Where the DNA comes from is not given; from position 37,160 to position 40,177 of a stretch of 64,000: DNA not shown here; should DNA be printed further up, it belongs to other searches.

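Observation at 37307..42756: Tandem paralogous genes for very large predicted outer-membrane beta-barrel proteins, one fused to a FecR-like sensor domain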

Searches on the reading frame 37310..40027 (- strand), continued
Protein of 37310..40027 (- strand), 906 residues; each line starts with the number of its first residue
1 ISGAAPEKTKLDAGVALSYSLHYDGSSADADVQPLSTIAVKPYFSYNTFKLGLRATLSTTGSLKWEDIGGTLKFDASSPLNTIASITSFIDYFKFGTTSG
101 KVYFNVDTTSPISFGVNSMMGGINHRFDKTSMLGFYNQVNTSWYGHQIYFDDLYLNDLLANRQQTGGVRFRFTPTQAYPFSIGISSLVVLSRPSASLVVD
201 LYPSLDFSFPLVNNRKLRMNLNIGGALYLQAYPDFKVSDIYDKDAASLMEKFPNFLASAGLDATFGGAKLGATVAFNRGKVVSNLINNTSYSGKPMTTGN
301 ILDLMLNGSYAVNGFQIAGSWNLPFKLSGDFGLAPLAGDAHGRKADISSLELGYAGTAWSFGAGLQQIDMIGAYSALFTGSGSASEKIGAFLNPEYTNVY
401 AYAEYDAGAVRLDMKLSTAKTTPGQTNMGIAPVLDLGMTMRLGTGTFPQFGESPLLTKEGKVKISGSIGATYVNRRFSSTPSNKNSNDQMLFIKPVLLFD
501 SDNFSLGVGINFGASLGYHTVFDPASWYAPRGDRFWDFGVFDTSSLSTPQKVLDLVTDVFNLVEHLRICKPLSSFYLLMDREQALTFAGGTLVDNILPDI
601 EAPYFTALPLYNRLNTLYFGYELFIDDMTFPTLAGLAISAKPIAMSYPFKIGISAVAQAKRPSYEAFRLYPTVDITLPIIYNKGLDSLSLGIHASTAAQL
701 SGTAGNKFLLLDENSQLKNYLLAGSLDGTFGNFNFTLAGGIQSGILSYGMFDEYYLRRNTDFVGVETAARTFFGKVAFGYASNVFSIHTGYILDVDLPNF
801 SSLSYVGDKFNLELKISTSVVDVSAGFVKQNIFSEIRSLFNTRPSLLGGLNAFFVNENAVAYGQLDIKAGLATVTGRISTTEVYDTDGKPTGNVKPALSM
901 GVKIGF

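Call 48: find_homologous_proteins(query=A4, max_evalue=0.00001)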
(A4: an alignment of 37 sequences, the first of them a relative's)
Query A4 (37 sequences) (728 aa, profile of the alignment): 454 proteins with E <= 0.00001 among 8000 candidates; the best 120 are listed.
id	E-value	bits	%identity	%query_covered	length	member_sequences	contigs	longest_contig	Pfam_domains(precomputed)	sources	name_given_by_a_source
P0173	0.0e+0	1031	44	100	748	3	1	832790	-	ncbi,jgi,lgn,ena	-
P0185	0.0e+0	1012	50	63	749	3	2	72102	PF04773.19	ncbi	-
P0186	7.3e-298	1008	45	100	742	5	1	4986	-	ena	-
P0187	1.1e-297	1008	45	100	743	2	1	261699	-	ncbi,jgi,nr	ncbi:MAG: FecR domain-containing protein [Spirochaetes bacterium]|nr:FecR domain-containing protein 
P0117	6.9e-296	1002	41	97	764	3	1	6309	PF04773.19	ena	-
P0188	7.9e-296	1001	44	100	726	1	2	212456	PF04773.19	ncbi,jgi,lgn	-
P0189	4.7e-293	992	45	100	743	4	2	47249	PF04773.19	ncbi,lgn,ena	-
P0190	6.2e-293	992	43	100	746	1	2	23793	PF04773.19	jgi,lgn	jgi:hypothetical protein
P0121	1.3e-292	991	46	100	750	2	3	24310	PF04773.19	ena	-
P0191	2.2e-292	990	47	97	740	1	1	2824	PF04773.19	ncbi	ncbi:MAG: FecR family protein [Spirochaetota bacterium]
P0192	3.0e-292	990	45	100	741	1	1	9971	PF04773.19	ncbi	-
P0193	2.1e-291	987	40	100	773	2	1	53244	PF04773.19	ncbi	ncbi:MAG: FecR domain-containing protein [Spirochaetia bacterium]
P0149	3.4e-291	986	44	100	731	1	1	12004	PF04773.19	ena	-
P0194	1.3e-290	984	47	100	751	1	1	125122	PF04773.19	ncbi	-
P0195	1.6e-290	984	47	100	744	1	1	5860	PF04773.19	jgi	jgi:hypothetical protein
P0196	2.9e-290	983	47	100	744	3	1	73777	PF04773.19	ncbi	-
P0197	4.6e-290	982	42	97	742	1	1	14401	PF04773.19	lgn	-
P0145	3.4e-289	980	42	100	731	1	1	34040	PF04773.19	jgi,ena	-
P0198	4.0e-289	979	40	100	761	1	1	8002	PF04773.19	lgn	-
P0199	4.0e-289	979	47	100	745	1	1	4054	PF04773.19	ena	-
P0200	4.4e-289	979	44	100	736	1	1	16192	PF04773.19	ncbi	-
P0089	1.6e-288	977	100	100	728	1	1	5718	PF04773.19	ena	-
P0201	1.8e-288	977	43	97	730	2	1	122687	PF04773.19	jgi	-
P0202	1.2e-287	974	43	100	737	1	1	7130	PF04773.19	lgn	-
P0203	1.2e-287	974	47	100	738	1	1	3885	PF04773.19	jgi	-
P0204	1.4e-287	974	46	100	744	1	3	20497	PF04773.19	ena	-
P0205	2.5e-287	973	46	100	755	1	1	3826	PF04773.19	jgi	jgi:hypothetical protein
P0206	3.1e-287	973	44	63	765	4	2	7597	PF04773.19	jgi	jgi:hypothetical protein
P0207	4.4e-287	973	46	100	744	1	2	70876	PF04773.19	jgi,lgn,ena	-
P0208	1.7e-286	971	47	98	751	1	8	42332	PF04773.19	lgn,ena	-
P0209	6.6e-286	969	46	100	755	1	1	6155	PF04773.19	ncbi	-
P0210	1.8e-285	967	47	100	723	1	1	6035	PF04773.19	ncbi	-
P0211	2.2e-285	967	46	100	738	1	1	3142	PF04773.19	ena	-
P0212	1.2e-284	965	46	98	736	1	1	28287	PF04773.19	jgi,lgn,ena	-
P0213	1.1e-283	961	45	100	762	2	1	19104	PF04773.19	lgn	-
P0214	1.4e-282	958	45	100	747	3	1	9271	PF04773.19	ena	-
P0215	2.0e-282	957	45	100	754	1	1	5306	PF04773.19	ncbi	-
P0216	9.1e-282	955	45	100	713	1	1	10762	PF04773.19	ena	-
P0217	1.2e-281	955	45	100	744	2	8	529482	PF04773.19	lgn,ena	-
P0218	2.0e-281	954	45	100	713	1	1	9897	PF04773.19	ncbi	-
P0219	3.4e-281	953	42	100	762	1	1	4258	PF04773.19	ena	-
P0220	3.8e-281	953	45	100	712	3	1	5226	PF04773.19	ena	-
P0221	4.9e-281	953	46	100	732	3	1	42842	PF04773.19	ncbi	-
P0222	9.7e-281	952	50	100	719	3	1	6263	PF04773.19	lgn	-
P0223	1.1e-280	951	42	100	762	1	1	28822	PF04773.19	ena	-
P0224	1.3e-280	951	46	100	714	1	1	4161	PF04773.19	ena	-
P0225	2.0e-280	951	41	100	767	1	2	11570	PF04773.19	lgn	-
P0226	2.9e-280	950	46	100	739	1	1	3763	PF04773.19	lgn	-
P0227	8.5e-280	948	42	96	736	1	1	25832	PF04773.19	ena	-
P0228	1.4e-279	948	46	100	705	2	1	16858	PF04773.19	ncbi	-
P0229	1.5e-279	948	42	100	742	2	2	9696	PF04773.19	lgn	-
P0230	1.7e-279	947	45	100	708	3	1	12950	PF04773.19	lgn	-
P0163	1.8e-279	947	40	100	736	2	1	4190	PF04773.19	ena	-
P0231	2.8e-279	947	43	100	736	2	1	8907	PF04773.19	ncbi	-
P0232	4.2e-279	946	44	100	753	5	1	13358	PF04773.19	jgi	-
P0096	1.0e-278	945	42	98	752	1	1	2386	PF04773.19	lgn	-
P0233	4.0e-278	943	41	100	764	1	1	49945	PF04773.19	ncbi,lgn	-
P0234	8.6e-278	942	40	97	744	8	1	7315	PF04773.19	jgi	jgi:hypothetical protein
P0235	1.1e-277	942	46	100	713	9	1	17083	PF04773.19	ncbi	-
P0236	1.2e-277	941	47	98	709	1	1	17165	PF04773.19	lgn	-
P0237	1.2e-277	941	47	98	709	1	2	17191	PF04773.19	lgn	-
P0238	2.3e-277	940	39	97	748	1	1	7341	PF04773.19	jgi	jgi:hypothetical protein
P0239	2.7e-277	940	48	98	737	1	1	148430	PF04773.19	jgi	jgi:hypothetical protein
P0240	4.1e-277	940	48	100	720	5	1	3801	PF04773.19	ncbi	-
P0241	1.2e-276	938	39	95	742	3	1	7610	PF04773.19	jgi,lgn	jgi:hypothetical protein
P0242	1.3e-276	938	40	97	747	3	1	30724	PF04773.19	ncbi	-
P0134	2.2e-276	937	41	100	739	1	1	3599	PF04773.19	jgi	jgi:hypothetical protein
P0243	6.8e-276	936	47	100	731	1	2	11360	PF04773.19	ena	-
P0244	7.1e-276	936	46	100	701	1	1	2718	PF04773.19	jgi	-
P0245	1.1e-275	935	43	100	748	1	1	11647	PF04773.19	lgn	-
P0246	1.2e-275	935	39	100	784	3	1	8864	PF04773.19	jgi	jgi:hypothetical protein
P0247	2.6e-275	934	45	100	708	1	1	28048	PF04773.19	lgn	-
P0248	3.2e-275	933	45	100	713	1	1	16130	PF04773.19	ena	-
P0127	5.3e-275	933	44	100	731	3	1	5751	PF04773.19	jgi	jgi:hypothetical protein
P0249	9.5e-275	932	45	62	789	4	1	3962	PF04773.19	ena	-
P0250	1.0e-274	932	42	97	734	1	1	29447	PF04773.19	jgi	jgi:hypothetical protein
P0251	1.0e-274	932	48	100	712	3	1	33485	PF04773.19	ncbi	-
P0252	1.1e-274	932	45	100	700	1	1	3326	PF04773.19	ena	-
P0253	1.3e-274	931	43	100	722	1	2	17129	PF04773.19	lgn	-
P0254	2.4e-274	930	44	99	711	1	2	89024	PF04773.19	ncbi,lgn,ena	-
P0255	2.8e-274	930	46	98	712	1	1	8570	PF04773.19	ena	-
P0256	4.6e-274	930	42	100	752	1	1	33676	PF04773.19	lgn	-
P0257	1.4e-273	928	46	100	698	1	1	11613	PF04773.19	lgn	-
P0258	2.5e-273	927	46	100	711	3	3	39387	PF04773.19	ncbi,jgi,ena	-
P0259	6.2e-273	926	45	100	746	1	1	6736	PF04773.19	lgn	-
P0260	6.7e-273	926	46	100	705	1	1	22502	PF04773.19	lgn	-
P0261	9.9e-273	925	45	98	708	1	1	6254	PF04773.19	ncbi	-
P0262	1.4e-272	925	46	100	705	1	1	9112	PF04773.19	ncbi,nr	ncbi:MAG: FecR domain-containing protein [Spirochaetales bacterium]|nr:FecR domain-containing protei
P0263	2.5e-272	924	39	95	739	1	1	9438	PF04773.19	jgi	jgi:hypothetical protein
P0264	3.5e-272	923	39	100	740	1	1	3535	PF04773.19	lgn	-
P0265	8.2e-272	922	42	100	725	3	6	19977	PF04773.19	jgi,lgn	jgi:flagellar biosynthesis GTPase FlhF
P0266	1.5e-271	921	43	100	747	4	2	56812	PF04773.19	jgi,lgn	jgi:hypothetical protein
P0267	2.7e-271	920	44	97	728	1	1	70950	PF04773.19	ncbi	-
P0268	2.9e-271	920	45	100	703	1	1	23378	PF04773.19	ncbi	-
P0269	3.9e-271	920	42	98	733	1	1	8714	PF04773.19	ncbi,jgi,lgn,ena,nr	ncbi:MAG TPA: FecR family protein [Spirochaetia bacterium]|nr:FecR family protein [Spirochaetia bact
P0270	4.8e-271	920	40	99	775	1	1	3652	PF04773.19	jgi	jgi:hypothetical protein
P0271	1.3e-270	918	43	96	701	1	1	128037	PF04773.19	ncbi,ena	-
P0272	1.6e-270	918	43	100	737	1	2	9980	PF04773.19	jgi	jgi:hypothetical protein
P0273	1.6e-270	918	47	100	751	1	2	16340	PF04773.19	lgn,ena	-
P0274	2.8e-270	917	43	63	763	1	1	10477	PF04773.19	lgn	-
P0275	9.4e-270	915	38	100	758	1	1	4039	PF04773.19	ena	-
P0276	9.5e-270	915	45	97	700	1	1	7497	PF04773.19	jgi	jgi:hypothetical protein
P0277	1.2e-269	915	47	94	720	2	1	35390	PF04773.19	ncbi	-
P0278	2.9e-269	914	45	98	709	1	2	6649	PF04773.19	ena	-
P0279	4.2e-269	913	43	100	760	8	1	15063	PF04773.19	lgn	-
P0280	1.3e-268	912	40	100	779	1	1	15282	PF04773.19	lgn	-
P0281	2.9e-268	910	44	100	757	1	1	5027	PF04773.19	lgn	-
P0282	7.3e-268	909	40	100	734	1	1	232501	PF04773.19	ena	-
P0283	1.9e-267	908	37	28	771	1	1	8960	PF04773.19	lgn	-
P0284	3.5e-267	907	41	100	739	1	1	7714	PF04773.19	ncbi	-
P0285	5.2e-267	906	43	97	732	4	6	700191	PF04773.19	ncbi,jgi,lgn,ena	-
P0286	6.1e-267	906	42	100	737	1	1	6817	PF04773.19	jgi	jgi:hypothetical protein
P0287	3.4e-266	904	42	100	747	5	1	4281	PF04773.19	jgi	jgi:hypothetical protein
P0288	6.8e-266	903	41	98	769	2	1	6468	PF04773.19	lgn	-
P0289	7.6e-266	902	40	100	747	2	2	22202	PF04773.19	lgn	-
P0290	8.2e-266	902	41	100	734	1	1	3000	PF04773.19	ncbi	-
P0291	1.2e-265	902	39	98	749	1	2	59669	PF04773.19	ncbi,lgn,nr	ncbi:MAG: FecR domain-containing protein [Spirochaetales bacterium]|nr:FecR domain-containing protei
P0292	8.3e-265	899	47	98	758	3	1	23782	PF04773.19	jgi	-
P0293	1.1e-264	899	43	100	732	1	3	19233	PF04773.19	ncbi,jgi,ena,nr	ncbi:MAG TPA: hypothetical protein ENN41_05555 [Sediminispirochaeta sp.]|nr:hypothetical protein [Se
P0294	1.2e-264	898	41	98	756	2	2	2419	PF04773.19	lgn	-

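Call 55: find_related_loci(query=A4, collection=genome_contigs, flank=6000)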
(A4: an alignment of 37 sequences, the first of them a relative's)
Query A4 (728 aa) in genome_contigs; peptide patterns used: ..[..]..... (x = any residue, [..] = any of these).
288 stretches matched a pattern; 252 encode a relative of the query (tblastn E <= 1e-3); the best 80 are kept; 80 distinct loci.
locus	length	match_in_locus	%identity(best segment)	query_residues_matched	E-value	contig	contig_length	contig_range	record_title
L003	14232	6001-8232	47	1-728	0e+0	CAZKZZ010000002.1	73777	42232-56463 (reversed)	MAG TPA_asm: uncultured Spirochaetales bacterium isolate SRP332253_co1_263 genome assembly, contig: NODE_325_length_7377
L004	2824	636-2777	47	20-728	0e+0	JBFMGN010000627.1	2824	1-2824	MAG: Spirochaetota bacterium isolate MAG298 MAG298_627, whole genome shotgun sequence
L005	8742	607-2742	46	1-728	0e+0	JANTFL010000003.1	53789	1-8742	MAG: Sediminispirochaeta sp. isolate bin10011 c_000000000239, whole genome shotgun sequence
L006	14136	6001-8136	48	1-728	0e+0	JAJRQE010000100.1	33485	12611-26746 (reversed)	MAG: Spirochaetes bacterium isolate Dive100_bin10.36 k141_240047, whole genome shotgun sequence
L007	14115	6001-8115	46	1-728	0e+0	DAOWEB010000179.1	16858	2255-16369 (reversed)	MAG TPA_asm: Spirochaetaceae bacterium isolate CSMAG_1928 CSMAG_1928_k141_6159125_length_16858_cov_11.2278, whole genome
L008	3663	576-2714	46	1-728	0e+0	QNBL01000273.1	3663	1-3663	MAG: Spirochaetes bacterium isolate B11_G9 B11_Guay9_scaffold_57365, whole genome shotgun sequence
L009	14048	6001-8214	45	3-728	0e+0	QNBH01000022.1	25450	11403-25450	MAG: Spirochaetes bacterium isolate B32_G16 B32_Guay16_scaffold_00742, whole genome shotgun sequence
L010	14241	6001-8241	45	1-728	0e+0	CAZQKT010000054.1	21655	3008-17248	MAG TPA_asm: uncultured Spirochaetales bacterium isolate binchicken_co8_381 genome assembly, contig: NODE_3813_length_21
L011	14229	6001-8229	45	1-728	0e+0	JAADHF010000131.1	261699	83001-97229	MAG: Spirochaetota bacterium isolate M_MetaBat.164 contig-127_0, whole genome shotgun sequence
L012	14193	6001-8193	44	14-728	0e+0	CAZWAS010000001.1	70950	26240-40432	MAG TPA_asm: uncultured Spirochaetales bacterium isolate binchicken_co135_55 genome assembly, contig: NODE_881_length_70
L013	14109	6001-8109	44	9-728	0e+0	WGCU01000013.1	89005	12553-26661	MAG: Spirochaetaceae bacterium isolate S145_15 k151_129819, whole genome shotgun sequence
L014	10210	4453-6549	45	15-728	0e+0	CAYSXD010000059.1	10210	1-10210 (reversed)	MAG TPA_asm: uncultured Spirochaetaceae bacterium isolate SRP128015_co1_298 genome assembly, contig: NODE_10678_length_1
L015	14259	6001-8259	44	1-728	0e+0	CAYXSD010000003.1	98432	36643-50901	MAG TPA_asm: uncultured Spirochaetales bacterium isolate binchicken_co8_323 genome assembly, contig: NODE_80_length_9843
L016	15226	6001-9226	47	1-711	0e+0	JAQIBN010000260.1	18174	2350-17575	MAG: Spirochaetia bacterium isolate GH26 k119_451685, whole genome shotgun sequence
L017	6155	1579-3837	46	2-728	0e+0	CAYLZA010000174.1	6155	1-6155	MAG TPA_asm: uncultured Spirochaetales bacterium isolate SRP141376_co2_272 genome assembly, contig: NODE_21608_length_61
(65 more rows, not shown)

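Call 61: search_solved_structures(query=A4, max_evalue=1, show_alignments=2)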
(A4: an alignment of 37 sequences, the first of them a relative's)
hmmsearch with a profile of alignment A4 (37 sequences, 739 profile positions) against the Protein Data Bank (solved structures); distinct sequences matched with E-value up to 1: 3.
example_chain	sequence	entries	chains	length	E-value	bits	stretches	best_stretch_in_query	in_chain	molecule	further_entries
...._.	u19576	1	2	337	0.25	12.9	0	135-226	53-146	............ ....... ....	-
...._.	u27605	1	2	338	0.25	12.8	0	135-225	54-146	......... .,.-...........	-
8hfb_A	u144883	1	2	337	0.37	12.3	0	135-226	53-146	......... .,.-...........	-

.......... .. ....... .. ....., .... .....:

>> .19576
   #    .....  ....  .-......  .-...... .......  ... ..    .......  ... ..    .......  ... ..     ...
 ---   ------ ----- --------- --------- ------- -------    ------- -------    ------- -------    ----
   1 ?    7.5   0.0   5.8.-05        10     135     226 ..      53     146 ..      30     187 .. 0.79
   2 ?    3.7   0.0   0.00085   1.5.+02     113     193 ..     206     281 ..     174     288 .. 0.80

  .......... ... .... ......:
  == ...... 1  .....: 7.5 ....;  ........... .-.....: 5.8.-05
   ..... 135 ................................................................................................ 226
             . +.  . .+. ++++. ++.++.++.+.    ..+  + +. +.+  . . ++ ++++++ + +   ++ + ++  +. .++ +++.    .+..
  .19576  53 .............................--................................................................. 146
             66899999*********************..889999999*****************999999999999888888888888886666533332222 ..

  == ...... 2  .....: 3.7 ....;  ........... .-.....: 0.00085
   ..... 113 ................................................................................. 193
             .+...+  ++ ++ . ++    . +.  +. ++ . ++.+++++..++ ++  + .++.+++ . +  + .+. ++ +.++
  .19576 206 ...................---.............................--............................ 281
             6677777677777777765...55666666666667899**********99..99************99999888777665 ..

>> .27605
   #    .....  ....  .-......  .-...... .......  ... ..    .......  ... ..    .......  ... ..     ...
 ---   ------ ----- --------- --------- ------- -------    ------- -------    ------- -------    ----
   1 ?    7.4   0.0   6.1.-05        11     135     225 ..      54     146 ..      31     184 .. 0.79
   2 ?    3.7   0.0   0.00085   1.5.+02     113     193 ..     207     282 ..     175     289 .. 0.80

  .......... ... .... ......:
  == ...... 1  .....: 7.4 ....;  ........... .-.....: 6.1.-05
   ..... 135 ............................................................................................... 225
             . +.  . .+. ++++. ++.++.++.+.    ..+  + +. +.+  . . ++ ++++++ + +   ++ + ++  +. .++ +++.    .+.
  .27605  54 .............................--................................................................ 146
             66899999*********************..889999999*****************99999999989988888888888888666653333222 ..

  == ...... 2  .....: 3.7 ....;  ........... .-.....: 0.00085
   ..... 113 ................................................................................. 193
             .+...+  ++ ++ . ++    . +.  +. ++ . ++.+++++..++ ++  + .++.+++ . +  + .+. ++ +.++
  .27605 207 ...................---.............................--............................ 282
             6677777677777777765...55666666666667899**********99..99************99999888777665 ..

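Call 67: find_encoding_contigs(protein=P0173, flank=9000, max_places=2)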
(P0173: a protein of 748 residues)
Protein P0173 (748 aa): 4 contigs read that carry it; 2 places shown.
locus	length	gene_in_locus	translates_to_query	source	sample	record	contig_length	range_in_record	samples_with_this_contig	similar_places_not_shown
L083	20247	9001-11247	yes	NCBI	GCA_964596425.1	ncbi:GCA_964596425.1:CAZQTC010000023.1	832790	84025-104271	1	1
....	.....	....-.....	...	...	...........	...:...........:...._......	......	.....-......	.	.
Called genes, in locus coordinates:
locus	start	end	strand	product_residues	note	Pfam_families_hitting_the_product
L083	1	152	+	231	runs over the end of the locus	PF10719:ComFB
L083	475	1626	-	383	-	PF00520:Ion_trans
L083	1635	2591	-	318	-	-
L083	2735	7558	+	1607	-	-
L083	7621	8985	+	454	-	-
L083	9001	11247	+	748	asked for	-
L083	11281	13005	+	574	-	PF02518:HATPase_c, PF13589:HATPase_c_3, PF01119:DNA_mis_repair, PF08676:MutL_C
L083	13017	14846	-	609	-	-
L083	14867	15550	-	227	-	PF07719:TPR_2 (faint), PF13181:TPR_8 (faint), PF13371:TPR_9 (faint), PF13414:TPR_11 (faint), PF13428:TPR_14 (faint), PF13432:TPR_16 (faint), PF14559:TPR_19 (weak), PF00515:TPR_1 (weak), +2 more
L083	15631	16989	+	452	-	PF03704:BTAD (faint), PF00515:TPR_1 (faint), PF13414:TPR_11 (weak), PF13432:TPR_16, PF14559:TPR_19 (weak), PF13414:TPR_11 (weak), PF13432:TPR_16 (weak), PF04471:Mrr_cat, +12 more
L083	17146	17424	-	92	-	PF23297:ACP_SdgA_C, PF00550:PP-binding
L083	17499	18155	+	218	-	PF00149:Metallophos, PF12850:Metallophos_2 (faint)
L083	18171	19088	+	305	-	-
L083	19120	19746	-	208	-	PF13483:Lactamase_B_3, PF12706:Lactamase_B_2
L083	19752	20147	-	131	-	PF02195:ParB_N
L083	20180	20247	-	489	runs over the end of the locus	PF02347:GDC-P, PF01212:Beta_elim_lyase (weak), PF00155:Aminotran_1_2 (weak), PF00266:Aminotran_5, PF21478:GcvP2_C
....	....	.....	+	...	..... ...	-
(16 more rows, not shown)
